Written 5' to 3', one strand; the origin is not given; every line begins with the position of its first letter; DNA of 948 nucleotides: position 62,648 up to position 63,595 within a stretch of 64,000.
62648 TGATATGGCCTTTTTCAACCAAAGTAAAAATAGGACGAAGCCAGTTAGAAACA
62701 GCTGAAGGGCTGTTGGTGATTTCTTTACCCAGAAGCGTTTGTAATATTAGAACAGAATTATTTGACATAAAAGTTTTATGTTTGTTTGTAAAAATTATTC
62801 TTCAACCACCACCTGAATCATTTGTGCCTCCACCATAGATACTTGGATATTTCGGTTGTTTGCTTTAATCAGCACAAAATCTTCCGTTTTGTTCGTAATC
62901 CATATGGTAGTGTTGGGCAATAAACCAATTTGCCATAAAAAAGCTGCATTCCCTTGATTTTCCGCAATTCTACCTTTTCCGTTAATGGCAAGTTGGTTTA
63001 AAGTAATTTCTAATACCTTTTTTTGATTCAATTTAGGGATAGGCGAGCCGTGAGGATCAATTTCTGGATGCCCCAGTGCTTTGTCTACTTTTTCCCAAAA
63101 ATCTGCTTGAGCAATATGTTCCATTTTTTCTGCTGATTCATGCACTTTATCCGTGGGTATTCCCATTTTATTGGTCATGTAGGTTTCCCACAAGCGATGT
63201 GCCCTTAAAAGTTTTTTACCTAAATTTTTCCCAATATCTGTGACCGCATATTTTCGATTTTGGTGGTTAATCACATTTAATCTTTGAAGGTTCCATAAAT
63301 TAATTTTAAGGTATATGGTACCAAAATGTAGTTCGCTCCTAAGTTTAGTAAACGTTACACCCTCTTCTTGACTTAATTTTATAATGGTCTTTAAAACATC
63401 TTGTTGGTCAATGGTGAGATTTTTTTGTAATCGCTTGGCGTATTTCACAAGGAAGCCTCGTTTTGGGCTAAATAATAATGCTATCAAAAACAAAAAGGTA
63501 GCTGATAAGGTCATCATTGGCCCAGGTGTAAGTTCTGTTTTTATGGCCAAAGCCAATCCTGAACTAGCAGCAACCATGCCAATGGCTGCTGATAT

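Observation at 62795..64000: ABC-3 metal-transporter permease fused in-frame to a DtxR-type repressor and FeoA domain (YtgCR-like architecture)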

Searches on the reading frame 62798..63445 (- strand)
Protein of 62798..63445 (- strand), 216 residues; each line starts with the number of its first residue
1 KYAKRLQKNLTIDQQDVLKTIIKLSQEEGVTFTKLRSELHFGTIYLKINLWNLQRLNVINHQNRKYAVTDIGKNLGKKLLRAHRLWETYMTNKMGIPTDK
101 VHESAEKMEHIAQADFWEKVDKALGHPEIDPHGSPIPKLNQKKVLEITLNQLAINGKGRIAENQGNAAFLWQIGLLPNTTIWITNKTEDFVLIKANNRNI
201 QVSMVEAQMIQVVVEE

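Call 17: search_solved_structures(query=window:62798-63436:-, max_evalue=0.01, show_alignments=4)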
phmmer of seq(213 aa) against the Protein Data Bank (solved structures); distinct sequences matched with E-value up to 0.01: 31.
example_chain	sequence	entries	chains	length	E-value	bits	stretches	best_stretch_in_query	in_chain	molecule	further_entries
6o5c_A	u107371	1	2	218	1.8e-15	60.5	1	6-158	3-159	Putative metal-dependent transcriptional regulator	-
5zr4_A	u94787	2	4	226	3.4e-15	59.6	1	36-136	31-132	Metal-dependent transcriptional regulator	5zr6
3hrs_A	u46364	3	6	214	6.1e-15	58.7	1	55-207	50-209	Metalloregulator ScaR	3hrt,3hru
5cvi_A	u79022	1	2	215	9.4e-15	58.1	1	8-141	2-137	SloR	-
8pvt_A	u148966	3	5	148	9.1e-14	54.9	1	7-137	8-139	Iron dependent repressor, putative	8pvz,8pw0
2isy_A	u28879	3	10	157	5.8e-11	45.7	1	14-140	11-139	Iron-dependent repressor ideR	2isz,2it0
1b1b_A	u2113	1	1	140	8.1e-11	45.3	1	13-137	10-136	PROTEIN (IRON DEPENDENT REGULATOR)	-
2qqb_A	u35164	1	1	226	1.1e-10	44.8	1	8-138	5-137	Diphtheria toxin repressor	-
1fx7_A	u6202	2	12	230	1.2e-10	44.7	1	14-138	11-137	IRON-DEPENDENT REPRESSOR IDER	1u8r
2qq9_A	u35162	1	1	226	1.2e-10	44.7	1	6-138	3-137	Diphtheria toxin repressor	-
1ddn_A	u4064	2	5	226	1.3e-10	44.6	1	10-138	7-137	DIPHTHERIA TOX REPRESSOR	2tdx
2qqa_A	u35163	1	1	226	2.4e-10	43.7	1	14-138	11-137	Diphtheria toxin repressor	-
1g3s_A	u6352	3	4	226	2.5e-10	43.7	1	10-138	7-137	DIPHTHERIA TOXIN REPRESSOR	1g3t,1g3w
4o5v_A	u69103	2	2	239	4.7e-10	42.8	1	9-212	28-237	Iron-dependent transcription repressor related protein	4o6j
3glx_A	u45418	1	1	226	8.2e-10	42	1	10-139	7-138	Diphtheria toxin repressor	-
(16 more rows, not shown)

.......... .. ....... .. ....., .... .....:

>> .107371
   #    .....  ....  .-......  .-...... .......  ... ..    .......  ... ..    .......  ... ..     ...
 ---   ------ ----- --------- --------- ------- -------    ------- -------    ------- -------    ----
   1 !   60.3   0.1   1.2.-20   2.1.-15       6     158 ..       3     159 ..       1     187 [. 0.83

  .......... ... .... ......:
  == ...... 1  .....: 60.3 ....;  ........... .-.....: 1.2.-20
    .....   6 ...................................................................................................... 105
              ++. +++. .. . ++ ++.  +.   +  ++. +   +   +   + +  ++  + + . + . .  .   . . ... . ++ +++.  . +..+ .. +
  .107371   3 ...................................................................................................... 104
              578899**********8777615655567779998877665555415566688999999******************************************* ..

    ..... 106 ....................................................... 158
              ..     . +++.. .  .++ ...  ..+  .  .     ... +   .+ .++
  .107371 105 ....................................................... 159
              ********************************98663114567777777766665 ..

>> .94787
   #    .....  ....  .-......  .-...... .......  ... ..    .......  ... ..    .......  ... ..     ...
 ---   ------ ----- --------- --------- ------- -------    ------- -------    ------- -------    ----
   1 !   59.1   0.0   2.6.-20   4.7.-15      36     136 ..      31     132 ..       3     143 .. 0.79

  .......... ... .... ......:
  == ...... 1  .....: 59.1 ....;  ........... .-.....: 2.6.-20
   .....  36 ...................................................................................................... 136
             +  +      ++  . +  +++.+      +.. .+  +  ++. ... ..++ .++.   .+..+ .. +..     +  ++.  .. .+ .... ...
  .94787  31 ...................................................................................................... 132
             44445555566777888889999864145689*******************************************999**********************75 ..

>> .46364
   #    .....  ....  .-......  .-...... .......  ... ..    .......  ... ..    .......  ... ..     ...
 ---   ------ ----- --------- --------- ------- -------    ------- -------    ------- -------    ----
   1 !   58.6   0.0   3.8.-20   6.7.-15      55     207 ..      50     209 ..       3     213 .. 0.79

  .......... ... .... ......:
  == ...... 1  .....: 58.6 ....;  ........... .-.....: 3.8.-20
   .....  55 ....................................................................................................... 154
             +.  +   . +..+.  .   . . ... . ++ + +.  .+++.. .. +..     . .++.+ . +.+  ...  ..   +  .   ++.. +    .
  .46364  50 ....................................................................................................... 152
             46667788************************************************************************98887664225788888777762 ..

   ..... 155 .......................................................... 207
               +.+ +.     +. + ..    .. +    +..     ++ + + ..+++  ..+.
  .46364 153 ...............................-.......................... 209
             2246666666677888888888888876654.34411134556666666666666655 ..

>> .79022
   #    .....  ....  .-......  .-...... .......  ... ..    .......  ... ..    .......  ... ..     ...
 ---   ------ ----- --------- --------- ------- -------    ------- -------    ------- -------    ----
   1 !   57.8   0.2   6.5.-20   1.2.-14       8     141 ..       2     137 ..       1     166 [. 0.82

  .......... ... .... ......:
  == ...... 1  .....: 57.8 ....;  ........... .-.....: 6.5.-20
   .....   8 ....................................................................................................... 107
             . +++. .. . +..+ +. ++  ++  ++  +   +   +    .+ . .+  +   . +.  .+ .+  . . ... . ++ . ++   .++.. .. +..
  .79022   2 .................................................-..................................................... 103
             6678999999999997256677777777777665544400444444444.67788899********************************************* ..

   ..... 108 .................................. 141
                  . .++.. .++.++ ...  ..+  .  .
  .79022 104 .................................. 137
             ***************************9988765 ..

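Call 82: search_protein_representatives(protein=window:62798-63445:-)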
Query: 216 residues. Proteins with E-value up to 0.001 (for the whole library): 4075; up to 1e-10: 1161; up to 1e-30: 3. The best 150 are listed.
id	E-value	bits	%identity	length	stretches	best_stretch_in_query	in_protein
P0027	7.1e-34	133.7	35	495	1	2-213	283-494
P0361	1.4e-33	132.7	35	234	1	2-204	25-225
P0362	2.9e-32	128.4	39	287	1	4-212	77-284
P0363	1.0e-27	113.5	36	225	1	9-204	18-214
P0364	1.6e-27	113.0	35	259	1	1-200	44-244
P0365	1.8e-27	112.8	32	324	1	10-211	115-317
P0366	7.0e-27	110.8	45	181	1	4-143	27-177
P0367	2.1e-26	109.3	33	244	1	4-211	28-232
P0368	3.7e-26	108.5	35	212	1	11-212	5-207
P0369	4.6e-26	108.2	34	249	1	9-212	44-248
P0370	1.0e-25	107.0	33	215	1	7-212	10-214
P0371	1.1e-25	106.9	34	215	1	1-211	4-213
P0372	2.5e-25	105.8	33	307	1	14-208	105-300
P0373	4.0e-25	105.1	41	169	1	59-212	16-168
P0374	1.6e-24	103.1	33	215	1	4-212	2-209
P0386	6.6e-21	91.3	34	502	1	14-198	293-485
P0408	5.4e-18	81.8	34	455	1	14-138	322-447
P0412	7.2e-18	81.4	32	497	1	8-184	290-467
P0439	6.8e-17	78.2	35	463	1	12-139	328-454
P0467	3.2e-16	76.0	38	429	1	2-137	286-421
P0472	3.5e-16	75.9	33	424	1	8-139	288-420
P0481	5.1e-16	75.4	37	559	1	9-141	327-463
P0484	6.7e-16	75.0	38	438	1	14-137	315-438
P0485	6.8e-16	74.9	32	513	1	4-140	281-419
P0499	1.2e-15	74.1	37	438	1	7-137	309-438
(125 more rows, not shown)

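Call 84: list_cluster_members(proteins=[P0408, P0439, P0484, P0499, P0467, P0472, P0481, P0485, P0386, P0412])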
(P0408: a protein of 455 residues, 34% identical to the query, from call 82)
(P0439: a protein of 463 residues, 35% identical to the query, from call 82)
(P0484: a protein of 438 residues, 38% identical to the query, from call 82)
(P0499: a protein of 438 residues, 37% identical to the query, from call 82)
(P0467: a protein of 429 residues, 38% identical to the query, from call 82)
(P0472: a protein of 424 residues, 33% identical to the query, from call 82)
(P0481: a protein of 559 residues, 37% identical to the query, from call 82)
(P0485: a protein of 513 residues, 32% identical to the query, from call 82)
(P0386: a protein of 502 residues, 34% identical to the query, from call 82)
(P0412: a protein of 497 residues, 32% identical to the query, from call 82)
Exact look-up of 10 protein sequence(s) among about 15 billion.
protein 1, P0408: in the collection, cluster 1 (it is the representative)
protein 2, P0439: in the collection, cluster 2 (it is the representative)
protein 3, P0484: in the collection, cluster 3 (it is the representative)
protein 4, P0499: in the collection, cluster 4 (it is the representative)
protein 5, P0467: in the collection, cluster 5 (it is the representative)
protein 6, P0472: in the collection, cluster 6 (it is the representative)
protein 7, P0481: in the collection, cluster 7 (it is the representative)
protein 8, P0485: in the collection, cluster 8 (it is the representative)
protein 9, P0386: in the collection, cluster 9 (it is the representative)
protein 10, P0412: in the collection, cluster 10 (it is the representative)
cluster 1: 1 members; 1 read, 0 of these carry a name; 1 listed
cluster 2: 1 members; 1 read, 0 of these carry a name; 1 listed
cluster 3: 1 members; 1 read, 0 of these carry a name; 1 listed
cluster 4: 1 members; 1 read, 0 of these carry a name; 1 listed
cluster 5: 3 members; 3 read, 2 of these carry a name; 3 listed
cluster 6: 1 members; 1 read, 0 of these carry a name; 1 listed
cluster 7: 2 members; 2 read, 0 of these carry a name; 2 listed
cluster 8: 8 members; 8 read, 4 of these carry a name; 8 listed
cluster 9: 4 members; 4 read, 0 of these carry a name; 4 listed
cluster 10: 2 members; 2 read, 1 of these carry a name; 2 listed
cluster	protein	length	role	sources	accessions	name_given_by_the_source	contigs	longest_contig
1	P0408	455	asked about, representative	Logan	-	-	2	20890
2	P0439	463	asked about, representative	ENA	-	-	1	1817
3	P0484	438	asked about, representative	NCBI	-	-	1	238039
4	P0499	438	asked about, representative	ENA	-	-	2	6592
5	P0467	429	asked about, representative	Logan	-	-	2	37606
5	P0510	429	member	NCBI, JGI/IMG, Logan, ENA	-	manganese/zinc/iron transport system permease protein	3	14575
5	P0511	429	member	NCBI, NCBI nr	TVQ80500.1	MAG: zinc ABC transporter permease [Flavobacteriales bacterium]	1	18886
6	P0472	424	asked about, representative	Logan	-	-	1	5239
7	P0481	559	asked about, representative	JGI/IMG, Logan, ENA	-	-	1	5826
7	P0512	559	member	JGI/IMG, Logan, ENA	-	-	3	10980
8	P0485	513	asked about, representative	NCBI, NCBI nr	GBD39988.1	Manganese transport system membrane protein MntB [bacterium HR37]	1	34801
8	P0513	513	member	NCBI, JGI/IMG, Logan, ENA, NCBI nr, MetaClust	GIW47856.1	MAG: hypothetical protein KatS3mg078_1733 [Deltaproteobacteria bacterium] | ABC-type Mn2+/Zn2+ transport system permease subunit/Mn-dependent DtxR family ... | \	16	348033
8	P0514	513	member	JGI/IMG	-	ABC-type Mn2+/Zn2+ transport system permease subunit/Mn-dependent DtxR family ...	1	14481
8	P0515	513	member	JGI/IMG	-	ABC-type Mn2+/Zn2+ transport system permease subunit/Mn-dependent DtxR family ...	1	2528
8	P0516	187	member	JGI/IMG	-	-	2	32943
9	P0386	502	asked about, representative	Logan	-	-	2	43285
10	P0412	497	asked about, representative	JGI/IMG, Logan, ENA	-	-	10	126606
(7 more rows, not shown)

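Call 85: search_protein_families(library=pfam, proteins=[P0485, P0484, P0408, P0439, P0481, P0499, P0467, P0472, P0386, P0412], max_evalue=0.01)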
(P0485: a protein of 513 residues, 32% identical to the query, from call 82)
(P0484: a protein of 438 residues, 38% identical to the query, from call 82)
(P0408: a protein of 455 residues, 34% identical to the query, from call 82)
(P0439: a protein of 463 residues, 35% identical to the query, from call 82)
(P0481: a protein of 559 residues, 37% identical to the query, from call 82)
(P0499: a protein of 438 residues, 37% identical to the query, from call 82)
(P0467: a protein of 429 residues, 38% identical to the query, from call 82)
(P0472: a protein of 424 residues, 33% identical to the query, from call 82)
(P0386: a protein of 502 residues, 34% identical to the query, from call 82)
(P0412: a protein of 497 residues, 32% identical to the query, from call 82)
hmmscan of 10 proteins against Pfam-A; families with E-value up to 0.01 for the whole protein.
P0485 (513 aa): 13 families
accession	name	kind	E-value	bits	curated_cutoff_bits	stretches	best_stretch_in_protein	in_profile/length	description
PF00950.22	ABC-3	-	1.5e-87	293.9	20.1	1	14-269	2-257/258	ABC 3 transport family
PF02742.21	Fe_dep_repr_C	-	8.2e-29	99.9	27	1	348-417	1-70/70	Iron dependent repressor, metal binding and dimerisation domain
PF01325.25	Fe_dep_repress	-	2.3e-14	53.7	26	1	286-345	1-60/60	Iron dependent repressor, N-terminal DNA binding domain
PF04023.20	FeoA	-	5e-12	46.2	23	1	429-499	2-72/74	FeoA domain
PF01032.23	FecCD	-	5.1e-07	29.5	26.5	1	41-243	80-281/311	FecCD transport family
PF09339.16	HTH_IclR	-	7.9e-06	26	22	1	301-340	12-51/52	IclR helix-turn-helix domain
PF12802.13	MarR_2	-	1.5e-05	25.5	27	1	300-339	13-52/61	MarR family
PF13412.12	HTH_24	-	0.0001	22.3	21.9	1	301-338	12-48/48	Winged helix-turn-helix DNA-binding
PF01047.28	MarR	-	0.00011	22.4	24.6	1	304-340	14-50/59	MarR family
PF08279.18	HTH_11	-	0.00064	20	25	1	301-335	9-43/55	HTH domain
PF01978.25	TrmB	-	0.0011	19.3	25.6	1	305-341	20-56/68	Sugar-specific transcriptional regulator TrmB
PF13463.12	HTH_27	-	0.0013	19.4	22.2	1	300-349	11-66/68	Winged helix DNA-binding domain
PF14394.12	DUF4423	-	0.0039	17.4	30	1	309-349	38-78/165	Domain of unknown function (DUF4423)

P0484 (438 aa): 3 families
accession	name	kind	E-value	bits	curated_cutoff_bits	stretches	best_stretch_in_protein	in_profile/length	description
PF00950.22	ABC-3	-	2.3e-46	158.9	20.1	2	10-132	7-122/258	ABC 3 transport family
PF02742.21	Fe_dep_repr_C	-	2.7e-20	72.6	27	1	370-438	1-69/70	Iron dependent repressor, metal binding and dimerisation domain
PF01032.23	FecCD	-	0.0008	19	26.5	1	46-288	84-305/311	FecCD transport family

P0408 (455 aa): 3 families
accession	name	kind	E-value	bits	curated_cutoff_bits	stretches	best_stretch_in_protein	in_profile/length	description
PF00950.22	ABC-3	-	3.8e-44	151.6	20.1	1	19-300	6-257/258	ABC 3 transport family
PF02742.21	Fe_dep_repr_C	-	2.5e-24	85.5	27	1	378-446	1-69/70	Iron dependent repressor, metal binding and dimerisation domain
PF01032.23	FecCD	-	4.6e-11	42.7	26.5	1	59-264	83-283/311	FecCD transport family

P0439 (463 aa): 3 families
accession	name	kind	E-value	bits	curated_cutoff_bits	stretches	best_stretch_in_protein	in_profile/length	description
PF00950.22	ABC-3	-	3.4e-31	109.1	20.1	1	123-308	88-257/258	ABC 3 transport family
PF02742.21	Fe_dep_repr_C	-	3.3e-21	75.5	27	1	388-453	5-70/70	Iron dependent repressor, metal binding and dimerisation domain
PF01032.23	FecCD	-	0.001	18.6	26.5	1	143-274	155-285/311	FecCD transport family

P0481 (559 aa): 5 families
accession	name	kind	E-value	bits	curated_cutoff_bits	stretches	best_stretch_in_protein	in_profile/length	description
PF00950.22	ABC-3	-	2.4e-50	171.9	20.1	1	44-309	9-256/258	ABC 3 transport family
PF02742.21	Fe_dep_repr_C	-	1.3e-22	80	27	1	391-460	1-70/70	Iron dependent repressor, metal binding and dimerisation domain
PF25213.1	HVO_A0261_N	-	4e-06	27.1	35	1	346-403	20-76/86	HVO_A0261 N-terminal domain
PF01032.23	FecCD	-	5.6e-06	26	26.5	1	75-288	81-285/311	FecCD transport family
PF01047.28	MarR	-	0.0014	18.9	24.6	1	348-385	15-52/59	MarR family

P0499 (438 aa): 3 families
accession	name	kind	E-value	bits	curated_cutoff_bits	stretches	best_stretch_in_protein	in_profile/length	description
PF00950.22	ABC-3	-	2.2e-40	139.3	20.1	1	10-292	7-256/258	ABC 3 transport family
PF02742.21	Fe_dep_repr_C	-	8.2e-23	80.6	27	1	372-438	3-69/70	Iron dependent repressor, metal binding and dimerisation domain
PF01032.23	FecCD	-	2.8e-07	30.3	26.5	1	48-293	86-310/311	FecCD transport family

P0467 (429 aa): 3 families
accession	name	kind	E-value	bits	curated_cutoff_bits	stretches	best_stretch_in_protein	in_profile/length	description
PF00950.22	ABC-3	-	2.1e-56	191.7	20.1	1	14-276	5-257/258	ABC 3 transport family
PF02742.21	Fe_dep_repr_C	-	1.1e-18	67.4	27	1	353-421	1-69/70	Iron dependent repressor, metal binding and dimerisation domain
PF01032.23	FecCD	-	1.5e-07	31.2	26.5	1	53-250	85-282/311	FecCD transport family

P0472 (424 aa): 3 families
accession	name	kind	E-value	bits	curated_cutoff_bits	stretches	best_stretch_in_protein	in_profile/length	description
PF00950.22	ABC-3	-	1.5e-50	172.5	20.1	1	11-276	4-257/258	ABC 3 transport family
PF02742.21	Fe_dep_repr_C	-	4.6e-24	84.7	27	1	350-419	1-70/70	Iron dependent repressor, metal binding and dimerisation domain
PF01032.23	FecCD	-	4.9e-07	29.5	26.5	1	46-269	80-304/311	FecCD transport family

P0386 (502 aa): 5 families
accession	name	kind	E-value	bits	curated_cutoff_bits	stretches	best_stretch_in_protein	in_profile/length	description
PF00950.22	ABC-3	-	3.2e-78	263.3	20.1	1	11-271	1-257/258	ABC 3 transport family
PF02742.21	Fe_dep_repr_C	-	2.3e-28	98.4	27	1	350-419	1-70/70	Iron dependent repressor, metal binding and dimerisation domain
PF04023.20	FeoA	-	4.2e-14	52.8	23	1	431-500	2-73/74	FeoA domain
PF01032.23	FecCD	-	7.1e-08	32.3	26.5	1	55-271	86-307/311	FecCD transport family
PF01047.28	MarR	-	0.0052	17.1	24.6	0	307-345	15-53/59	MarR family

P0412 (497 aa): 3 families
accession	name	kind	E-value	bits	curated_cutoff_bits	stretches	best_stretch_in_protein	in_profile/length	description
PF00950.22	ABC-3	-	1.2e-66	225.4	20.1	1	11-273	2-257/258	ABC 3 transport family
PF02742.21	Fe_dep_repr_C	-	6.7e-21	74.5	27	1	351-420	1-70/70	Iron dependent repressor, metal binding and dimerisation domain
PF01032.23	FecCD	-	2e-12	47.2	26.5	1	55-272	87-309/311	FecCD transport family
